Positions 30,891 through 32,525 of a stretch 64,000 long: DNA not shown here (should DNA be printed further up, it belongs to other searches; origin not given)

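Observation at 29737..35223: Self-contained phosphorelay to a c-di-GMP phosphodiesterase wrapped around an orphan TadG-like gene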

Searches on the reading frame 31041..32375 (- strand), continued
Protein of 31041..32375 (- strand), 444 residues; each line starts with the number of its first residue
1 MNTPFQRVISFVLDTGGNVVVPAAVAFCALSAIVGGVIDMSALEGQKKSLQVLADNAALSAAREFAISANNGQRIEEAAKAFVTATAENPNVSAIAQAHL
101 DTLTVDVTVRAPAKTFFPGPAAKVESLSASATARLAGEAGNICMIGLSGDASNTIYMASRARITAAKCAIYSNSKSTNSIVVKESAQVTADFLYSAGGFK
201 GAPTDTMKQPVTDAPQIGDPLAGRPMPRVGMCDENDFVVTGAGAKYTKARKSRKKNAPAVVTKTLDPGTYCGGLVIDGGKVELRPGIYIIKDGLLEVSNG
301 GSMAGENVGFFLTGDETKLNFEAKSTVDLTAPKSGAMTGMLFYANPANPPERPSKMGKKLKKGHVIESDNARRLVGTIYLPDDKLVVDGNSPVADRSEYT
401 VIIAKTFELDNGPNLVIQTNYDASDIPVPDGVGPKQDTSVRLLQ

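Call 23: fold_search(model_id=the predicted structure, library=pdb)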
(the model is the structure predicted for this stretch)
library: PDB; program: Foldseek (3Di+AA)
matches with E <= 10: 50; with E <= 0.001: 0
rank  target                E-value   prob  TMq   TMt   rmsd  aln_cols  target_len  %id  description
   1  6qvi_A                1.0e-01  0.23  0.20  0.18  16.2       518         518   12  Crystal structure of competence-associated pilin ComZ from Thermus thermophilus (released 2019-05-29)
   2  6qvi_C                1.2e-01  0.25  0.21  0.19  17.3       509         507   10  Crystal structure of competence-associated pilin ComZ from Thermus thermophilus (released 2019-05-29)
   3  5uyt_B                3.9e-01  0.35  0.21  0.22  10.9       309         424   11  Crystal structure of ice binding protein from an Antarctic bacterium Flavobacteriaceae (released 2017-10-25)
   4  5uyt_A                8.5e-01  0.13  0.20  0.20  23.4       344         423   11  Crystal structure of ice binding protein from an Antarctic bacterium Flavobacteriaceae (released 2017-10-25)
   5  6n2b_B                9.0e-01  0.04  0.12  0.15  22.6       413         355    9  The Crystal Structure of Caldicellulosiruptor kristjanssonii Tapirin C-terminal domain (released 2018-12-19)
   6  5b5h                  1.6e+00  0.23  0.24  0.41   8.2       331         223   10  Hydrophobic ice-binding site confer hyperactivity on antifreeze protein from a snow mold fungus (released 2016-09-28)
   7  4g4i                  1.8e+00  0.05  0.07  0.08  14.6        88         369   23  Crystal structure of glucuronoyl esterase S213A mutant from Sporotrichum thermophile determined at 1.9 A resolution (released 2013-01-02)
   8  6zyx_Y                2.2e+00  0.14  0.12  0.06   7.7       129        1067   11  Outer Dynein Arm-Shulin complex - Shulin region from Tetrahymena thermophila (released 2021-01-20)
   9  6zyw_Y                2.2e+00  0.14  0.12  0.06   7.7       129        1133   11  Outer Dynein Arm-Shulin complex - overall structure (Tetrahymena thermophila) (released 2021-01-20)
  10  5w6h_A                2.2e+00  0.01  0.07  0.05  19.2       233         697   13  Crystal structure of Bacteriophage CBA120 tailspike protein 4 enzymatically active domain (TSP4dN, orf213) (released 2018-10-24)
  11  4g4g                  2.8e+00  0.04  0.07  0.08  14.5        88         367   23  Crystal structure of recombinant glucuronoyl esterase from Sporotrichum thermophile determined at 1.55 A resolution (released 2013-01-02)
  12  6a8k                  2.9e+00  0.11  0.23  0.36  10.7       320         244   13  Crystal structure of Ice-binding Protein from a Sea-Ice Microalga (released 2018-11-07)
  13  2pcr_B                3.0e+00  0.18  0.13  0.23  11.5       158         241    9  Crystal structure of Myo-inositol-1(or 4)-monophosphatase (aq_1983) from Aquifex Aeolicus VF5 (released 2007-10-02)
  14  8iqe_C                3.0e+00  0.02  0.14  0.11  22.6       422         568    9  Crystal structure of tetrameric K2-2 TSP (released 2024-02-21)
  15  8iq9_A                3.3e+00  0.02  0.13  0.11  24.0       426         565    8  Crystal structure of trimeric K2-2 TSP in complex with tetrasaccharide and octasaccharide (released 2024-02-21)
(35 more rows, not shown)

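Call 36: search_dna_similar(query=window:31041-32375:-, collection=plasmids, mode=protein, max_rows=25)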
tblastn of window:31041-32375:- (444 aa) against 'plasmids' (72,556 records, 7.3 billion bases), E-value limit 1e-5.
Records with a match: 108; places in all: 112; records where one place covers at least 80% of the query: 29.
Best place of each record, by identity: <60% 108.
By first word of the organism name: Sinorhizobium 74; Ensifer 11; Rhizobium 8; Aminobacter 5; Bradyrhizobium 4; Neorhizobium 1; Methylobacterium 1; Paracoccus 1; Granulicella 1; arsenite-oxidising 1; and 1 more.
By predicted mobility (MOB-suite, as given by PLSDB): conjugative 73; non-mobilizable 35.
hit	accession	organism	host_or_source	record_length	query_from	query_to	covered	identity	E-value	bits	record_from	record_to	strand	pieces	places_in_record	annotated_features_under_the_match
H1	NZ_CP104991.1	Rhizobium sp. CC-CFT758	cell culture,agricultural soil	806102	7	443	98%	36.5%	2e-63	229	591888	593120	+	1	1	pilus assembly protein TadG-related protein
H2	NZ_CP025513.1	Neorhizobium sp. SOG26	Oryza glumipatula,Whole ...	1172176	30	443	93%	36.1%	9e-59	215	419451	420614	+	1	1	none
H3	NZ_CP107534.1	Methylobacterium sp. FF17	-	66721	17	436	95%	35.1%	8e-60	218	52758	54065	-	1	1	Tad domain-containing protein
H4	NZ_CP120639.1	Rhizobium sp. 32-5/1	Vicia cracca,cell cilture,root nodule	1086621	130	444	71%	39.4%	2e-60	220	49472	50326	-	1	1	record has no annotation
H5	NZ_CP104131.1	Sinorhizobium sp. K101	Phaseolus vulgaris,cell ...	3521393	11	421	93%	26.9%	2e-20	101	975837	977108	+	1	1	none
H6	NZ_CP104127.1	Sinorhizobium sp. M103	Phaseolus vulgaris,cell ...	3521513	11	421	93%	26.9%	2e-20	101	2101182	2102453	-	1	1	none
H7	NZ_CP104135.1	Sinorhizobium sp. C101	Phaseolus vulgaris,cell ...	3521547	11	421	93%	26.9%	2e-20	101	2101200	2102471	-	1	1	none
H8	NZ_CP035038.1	Sinorhizobium fredii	single cell,soil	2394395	3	425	95%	25.9%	1e-12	78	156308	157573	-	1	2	none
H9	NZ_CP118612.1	Ensifer adhaerens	Pure isolate,Rhizosphere of Cyperus ...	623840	6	410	91%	26.7%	7e-21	103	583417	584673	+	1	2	TadE/TadG family type IV pilus assembly protein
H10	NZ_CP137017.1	Sinorhizobium fredii GR64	Phaseolus vulgaris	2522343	3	425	95%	25.5%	2e-11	74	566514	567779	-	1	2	record has no annotation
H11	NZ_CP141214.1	Sinorhizobium meliloti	alfalfa,Isolate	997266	9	408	90%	26.5%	4e-12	76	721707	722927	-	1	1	pilus assembly protein TadG-related protein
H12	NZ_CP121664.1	Rhizobium sp. CB3090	Gliricidia sp.,cell culture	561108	5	444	99%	23.9%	2e-14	84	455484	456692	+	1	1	TadE/TadG family type IV pilus assembly protein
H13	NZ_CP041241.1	Sinorhizobium mexicanum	Acaciella angustissima,cell culture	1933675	4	394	88%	26.6%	2e-18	96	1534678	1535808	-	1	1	none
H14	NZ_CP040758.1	Paracoccus liaowanqingii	Tibetan antelope,cell culture,feces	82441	5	409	91%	25.6%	2e-11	74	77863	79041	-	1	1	pilus assembly protein TadG-related protein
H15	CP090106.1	Sinorhizobium meliloti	Medicago,Cell culture,Plant nodule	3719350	17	421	91%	25.5%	5e-19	98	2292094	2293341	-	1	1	pilus assembly protein TadG-related protein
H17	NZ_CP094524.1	Bradyrhizobium sp. ISRA443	Arachis hypogaea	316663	5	423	94%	24.4%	5e-10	70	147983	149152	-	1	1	TadE/TadG family type IV pilus assembly protein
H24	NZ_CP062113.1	Aminobacter sp. SR38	bacterial pure culture,soil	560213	6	409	91%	24.2%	1e-14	84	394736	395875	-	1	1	TadE/TadG family type IV pilus assembly protein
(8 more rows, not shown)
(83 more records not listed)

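Call 39: get_annotated_region(hit=H1, flank=7000)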
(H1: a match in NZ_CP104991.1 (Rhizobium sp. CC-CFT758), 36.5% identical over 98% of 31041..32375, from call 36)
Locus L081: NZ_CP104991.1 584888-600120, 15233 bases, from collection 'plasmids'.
description: Rhizobium sp. CC-CFT758 plasmid unnamed1, complete sequence
organism: Rhizobium sp. CC-CFT758 (NCBI taxid 2926709)
taxonomy: Bacteria; Pseudomonadota; Alphaproteobacteria; Hyphomicrobiales; Rhizobiaceae; Rhizobium; Rhizobium sp. CC-CFT758
host: -; source: cell culture,agricultural soil; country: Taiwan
typing (MOB-suite, as given by PLSDB): conjugative; relaxase MOBP; mating-pair formation MPF_T
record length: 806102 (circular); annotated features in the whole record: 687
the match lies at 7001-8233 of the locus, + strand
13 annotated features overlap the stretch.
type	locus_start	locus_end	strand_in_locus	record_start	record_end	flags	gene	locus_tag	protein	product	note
CDS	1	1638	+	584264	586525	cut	-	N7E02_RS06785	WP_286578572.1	methyl-accepting chemotaxis protein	GO:0007165 - signal transduction [Evidence IEA]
CDS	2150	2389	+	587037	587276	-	-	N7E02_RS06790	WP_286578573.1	hypothetical protein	-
CDS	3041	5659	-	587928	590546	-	-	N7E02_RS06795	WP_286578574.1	ATP-binding protein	-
CDS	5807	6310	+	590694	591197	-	-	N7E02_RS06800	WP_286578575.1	response regulator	GO:0000160 - phosphorelay signal transduction system [Evidence IEA]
CDS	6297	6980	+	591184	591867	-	-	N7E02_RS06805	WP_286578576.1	EAL domain-containing protein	-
CDS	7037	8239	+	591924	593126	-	-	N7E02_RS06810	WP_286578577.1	pilus assembly protein TadG-related protein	-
CDS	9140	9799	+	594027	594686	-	-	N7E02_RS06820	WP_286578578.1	hypothetical protein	-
CDS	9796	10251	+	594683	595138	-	-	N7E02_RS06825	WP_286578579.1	hypothetical protein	-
CDS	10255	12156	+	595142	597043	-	-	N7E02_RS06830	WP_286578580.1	hypothetical protein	-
CDS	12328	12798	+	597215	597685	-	-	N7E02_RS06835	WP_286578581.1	hypothetical protein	-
CDS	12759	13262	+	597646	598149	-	-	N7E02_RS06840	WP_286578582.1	hypothetical protein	-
CDS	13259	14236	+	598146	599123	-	-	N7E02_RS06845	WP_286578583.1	hypothetical protein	-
CDS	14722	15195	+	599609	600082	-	-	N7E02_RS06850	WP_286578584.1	hypothetical protein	-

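Call 52: search_protein_families(library=pfam, proteins=[L021:3570-4898:-, L012:10547-11425:+, L021:15174-16409:+, L021:10602-11351:-, L036:309-1301:-, L054:2396-3382:+, L028:1181-2437:+, L036:1375-2361:-, L039:10522-12225:-, L058:2496-3671:+], max_evalue=0.001)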
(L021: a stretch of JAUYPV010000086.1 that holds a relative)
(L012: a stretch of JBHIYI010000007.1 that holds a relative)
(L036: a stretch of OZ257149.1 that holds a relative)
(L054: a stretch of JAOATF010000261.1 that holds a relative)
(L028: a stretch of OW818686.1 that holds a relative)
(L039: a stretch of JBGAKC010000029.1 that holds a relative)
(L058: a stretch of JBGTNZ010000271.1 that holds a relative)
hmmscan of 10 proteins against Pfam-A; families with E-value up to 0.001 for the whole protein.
L021:3570-4898:- (442 aa): 0 families

L012:10547-11425:+ (292 aa): 1 family
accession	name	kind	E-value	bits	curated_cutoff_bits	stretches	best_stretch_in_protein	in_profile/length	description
PF00990.26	GGDEF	-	5.4e-42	143.7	23.8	1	124-281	1-161/161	Diguanylate cyclase, GGDEF domain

L021:15174-16409:+ (411 aa): 1 family
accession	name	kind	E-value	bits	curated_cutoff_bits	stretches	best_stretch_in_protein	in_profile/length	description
PF00144.29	Beta-lactamase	-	5.8e-62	210.2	27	1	25-401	4-323/329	Beta-lactamase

L021:10602-11351:- (249 aa): 1 family
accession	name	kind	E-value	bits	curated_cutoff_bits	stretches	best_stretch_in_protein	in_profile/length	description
PF00440.29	TetR_N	-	2.6e-11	43.6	24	1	36-81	1-46/47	Bacterial regulatory proteins, tetR family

L036:309-1301:- (330 aa): 4 families
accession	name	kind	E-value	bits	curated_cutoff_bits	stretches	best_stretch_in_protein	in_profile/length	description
PF00756.26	Esterase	-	1.2e-24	87.9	22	1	36-241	4-198/251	Putative esterase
PF00561.26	Abhydrolase_1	-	5.5e-07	29.9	25.8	1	140-196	71-125/245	alpha/beta hydrolase fold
PF12146.15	Hydrolase_4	-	2.8e-05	24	27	1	119-226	58-165/239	Serine aminopeptidase, S33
PF00326.27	Peptidase_S9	-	3.9e-05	23.7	22.6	1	110-290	35-211/213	Prolyl oligopeptidase family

L054:2396-3382:+ (328 aa): 2 families
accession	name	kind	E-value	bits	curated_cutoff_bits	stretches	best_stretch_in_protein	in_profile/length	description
PF07536.20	HWE_HK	-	5.7e-15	56.3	22.8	1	142-221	1-79/83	HWE histidine kinase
PF13581.12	HATPase_c_2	-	0.0002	21.8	27.4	1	229-281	24-75/127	Histidine kinase-like ATPase domain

L028:1181-2437:+ (418 aa): 3 families
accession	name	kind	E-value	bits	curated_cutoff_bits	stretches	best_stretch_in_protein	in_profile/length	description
PF00108.29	Thiolase_N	-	1.9e-73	247.5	26.4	1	24-286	2-260/260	Thiolase, N-terminal domain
PF02803.24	Thiolase_C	-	3.7e-43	146.5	27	1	294-416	2-123/123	Thiolase, C-terminal domain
PF00109.32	ketoacyl-synt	-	0.00015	21.9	20.8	1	104-143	171-210/252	Beta-ketoacyl synthase, N-terminal domain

L036:1375-2361:- (328 aa): 7 families
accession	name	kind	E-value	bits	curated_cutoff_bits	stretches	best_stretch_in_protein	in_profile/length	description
PF08443.16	RimK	-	5.1e-45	153.8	21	1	105-293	2-187/188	RimK-like ATP-grasp domain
PF18030.7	Rimk_N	-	1.1e-14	54.9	26.4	1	18-101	12-94/94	RimK PreATP-grasp domain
PF02955.21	GSH-S_ATP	-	9.2e-11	41.9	23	1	121-259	12-153/175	Prokaryotic glutathione synthetase, ATP-grasp domain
PF02655.19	ATP-grasp_3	-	2.4e-08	34.7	23.2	1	104-271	1-155/160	ATP-grasp domain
PF14397.11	ATPgrasp_ST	-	3.4e-06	26.9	31.4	0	95-189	10-121/278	Sugar-transfer associated ATP-grasp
PF07478.18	Dala_Dala_lig_C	-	0.00021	21.3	24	0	135-210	30-102/204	D-ala D-ala ligase C-terminus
PF02750.19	Synapsin_C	-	0.00032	20.7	22.5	1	141-223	50-127/203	Synapsin, ATP binding domain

L039:10522-12225:- (567 aa): 3 families
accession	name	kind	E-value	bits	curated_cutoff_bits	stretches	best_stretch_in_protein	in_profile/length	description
PF00135.34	COesterase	-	4.3e-85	287.1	27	1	69-551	4-509/515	Carboxylesterase family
PF20434.5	BD-FAE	-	5.2e-10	39.6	26.8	1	158-281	1-111/215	BD-FAE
PF07859.19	Abhydrolase_3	-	9.7e-10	39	25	1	234-286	47-99/210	alpha/beta hydrolase fold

L058:2496-3671:+ (391 aa): 3 families
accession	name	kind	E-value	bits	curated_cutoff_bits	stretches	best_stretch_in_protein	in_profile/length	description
PF00072.30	Response_reg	-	1.1e-27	96.9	30.2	1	19-124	2-105/111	Response regulator receiver domain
PF02518.31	HATPase_c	-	2.2e-22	80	26.4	1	269-381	1-110/111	Histidine kinase-, DNA gyrase B-, and HSP90-like ATPase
PF00512.31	HisKA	-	1e-12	48.4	26.9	1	156-220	2-63/66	His Kinase A (phospho-acceptor) domain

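Call 56: search_solved_structures(query=A1, max_evalue=10)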
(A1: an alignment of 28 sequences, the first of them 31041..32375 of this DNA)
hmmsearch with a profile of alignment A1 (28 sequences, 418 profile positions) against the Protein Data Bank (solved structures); distinct sequences matched with E-value up to 10: 2.
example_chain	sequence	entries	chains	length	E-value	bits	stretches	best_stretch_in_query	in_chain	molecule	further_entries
2kri_A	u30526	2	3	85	1.4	11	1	273-300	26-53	Beta-2-glycoprotein 1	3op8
1g4f_A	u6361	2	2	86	1.4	11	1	273-300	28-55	BETA2-GLYCOPROTEIN I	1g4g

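Call 59: fold_search(model_id=the predicted structure, library=viral)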
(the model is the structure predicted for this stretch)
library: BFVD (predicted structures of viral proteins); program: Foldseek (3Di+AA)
matches with E <= 10: 165; with E <= 0.001: 0
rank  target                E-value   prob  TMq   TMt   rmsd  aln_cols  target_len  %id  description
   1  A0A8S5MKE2            9.2e-02  0.35  0.12  0.13  11.0       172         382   13  Major tropism determinant [Siphoviridae sp. ctrpg19]
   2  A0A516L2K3            2.1e-01  0.10  0.14  0.10  24.0       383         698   12  (no name in the UniProt tables at hand)
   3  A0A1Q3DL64            2.1e-01  0.06  0.08  0.15  16.4       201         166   10  Uncharacterized protein [Chionoecetes opilio bacilliform virus]
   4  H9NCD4                3.6e-01  0.04  0.08  0.06  21.3       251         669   11  (no name in the UniProt tables at hand)
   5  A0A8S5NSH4            4.9e-01  0.04  0.09  0.06  25.1       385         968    8  Tailspike protein [Podoviridae sp. ctrTt13]
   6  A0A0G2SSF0            5.9e-01  0.14  0.15  0.10  19.9       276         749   13  Tailspike protein [Proteus phage vB_PmiP_Pm5460]
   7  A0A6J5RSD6            6.8e-01  0.05  0.12  0.11  26.2       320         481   11  Uncharacterized protein [uncultured Caudovirales phage]
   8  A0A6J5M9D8            7.2e-01  0.20  0.16  0.23  17.5       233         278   13  Uncharacterized protein [uncultured Caudovirales phage]
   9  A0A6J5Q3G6            7.2e-01  0.05  0.11  0.07  18.5       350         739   10  Uncharacterized protein [uncultured Caudovirales phage]
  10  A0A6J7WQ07            7.5e-01  0.05  0.09  0.05  22.4       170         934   14  Tail fiber protein [uncultured Caudovirales phage]
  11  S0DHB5                9.5e-01  0.01  0.06  0.08  20.6       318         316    7  Uncharacterized protein [Cotesia sesamiae Kitale bracovirus]
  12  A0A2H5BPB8            1.0e+00  0.07  0.14  0.07  22.1       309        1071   10  Tail spike protein [Salmonella phage Mutine]
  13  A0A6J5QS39            1.1e+00  0.03  0.13  0.23  21.1       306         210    6  Uncharacterized protein [uncultured Caudovirales phage]
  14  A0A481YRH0            1.2e+00  0.07  0.11  0.16  24.6       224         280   11  Uncharacterized protein [Marseillevirus LCMAC101]
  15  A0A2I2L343            1.4e+00  0.11  0.09  0.10  12.1       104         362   12  U-box domain and pentapeptide repeats domain containing protein [Orpheovirus IHUMI-LCC2]
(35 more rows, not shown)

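Call 60: get_annotated_region(hit=H11, flank=9000)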
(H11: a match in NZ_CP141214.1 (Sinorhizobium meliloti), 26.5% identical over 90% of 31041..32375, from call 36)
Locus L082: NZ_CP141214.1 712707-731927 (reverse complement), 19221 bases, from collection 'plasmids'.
description: Sinorhizobium meliloti strain LMB1 plasmid pB, complete sequence
organism: Sinorhizobium meliloti (NCBI taxid 382)
taxonomy: Bacteria; Pseudomonadota; Alphaproteobacteria; Hyphomicrobiales; Rhizobiaceae; Sinorhizobium; Sinorhizobium meliloti
host: -; source: alfalfa,Isolate; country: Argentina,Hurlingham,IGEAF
typing (MOB-suite, as given by PLSDB): conjugative; relaxase MOBQ; mating-pair formation MPF_T
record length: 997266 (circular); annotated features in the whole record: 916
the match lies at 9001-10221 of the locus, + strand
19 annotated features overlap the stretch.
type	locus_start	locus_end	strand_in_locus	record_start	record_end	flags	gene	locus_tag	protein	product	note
CDS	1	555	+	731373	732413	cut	-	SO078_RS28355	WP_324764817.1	chemotaxis protein CheB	-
CDS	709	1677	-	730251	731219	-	-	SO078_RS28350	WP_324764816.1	type II secretion system F family protein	-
CDS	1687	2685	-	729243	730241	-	-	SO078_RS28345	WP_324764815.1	type II secretion system F family protein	-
CDS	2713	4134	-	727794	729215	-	-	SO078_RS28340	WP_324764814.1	CpaF family protein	-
CDS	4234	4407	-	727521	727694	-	-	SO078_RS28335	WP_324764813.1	Flp family type IVb pilin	-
CDS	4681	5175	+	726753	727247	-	-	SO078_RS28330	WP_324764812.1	pilus assembly protein N-terminal domain-containing protein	-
CDS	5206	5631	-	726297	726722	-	-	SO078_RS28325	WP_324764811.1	TadE/TadG family type IV pilus assembly protein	-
CDS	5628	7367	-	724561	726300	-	-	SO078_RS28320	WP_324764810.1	AAA family ATPase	-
CDS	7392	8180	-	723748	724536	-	cpaB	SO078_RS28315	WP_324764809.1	Flp pilus assembly protein CpaB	-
CDS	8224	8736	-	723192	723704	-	-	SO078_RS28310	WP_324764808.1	prepilin peptidase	-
CDS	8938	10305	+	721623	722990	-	-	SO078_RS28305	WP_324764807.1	pilus assembly protein TadG-related protein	-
CDS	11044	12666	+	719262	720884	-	-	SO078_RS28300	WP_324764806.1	ribosomal protection-like ABC-F family protein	-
CDS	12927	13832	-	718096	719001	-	-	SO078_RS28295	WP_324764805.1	LysR family transcriptional regulator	-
CDS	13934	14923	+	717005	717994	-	-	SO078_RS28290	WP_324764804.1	zinc-dependent alcohol dehydrogenase family protein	-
CDS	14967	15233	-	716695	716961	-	-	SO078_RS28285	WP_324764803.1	DUF2277 domain-containing protein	-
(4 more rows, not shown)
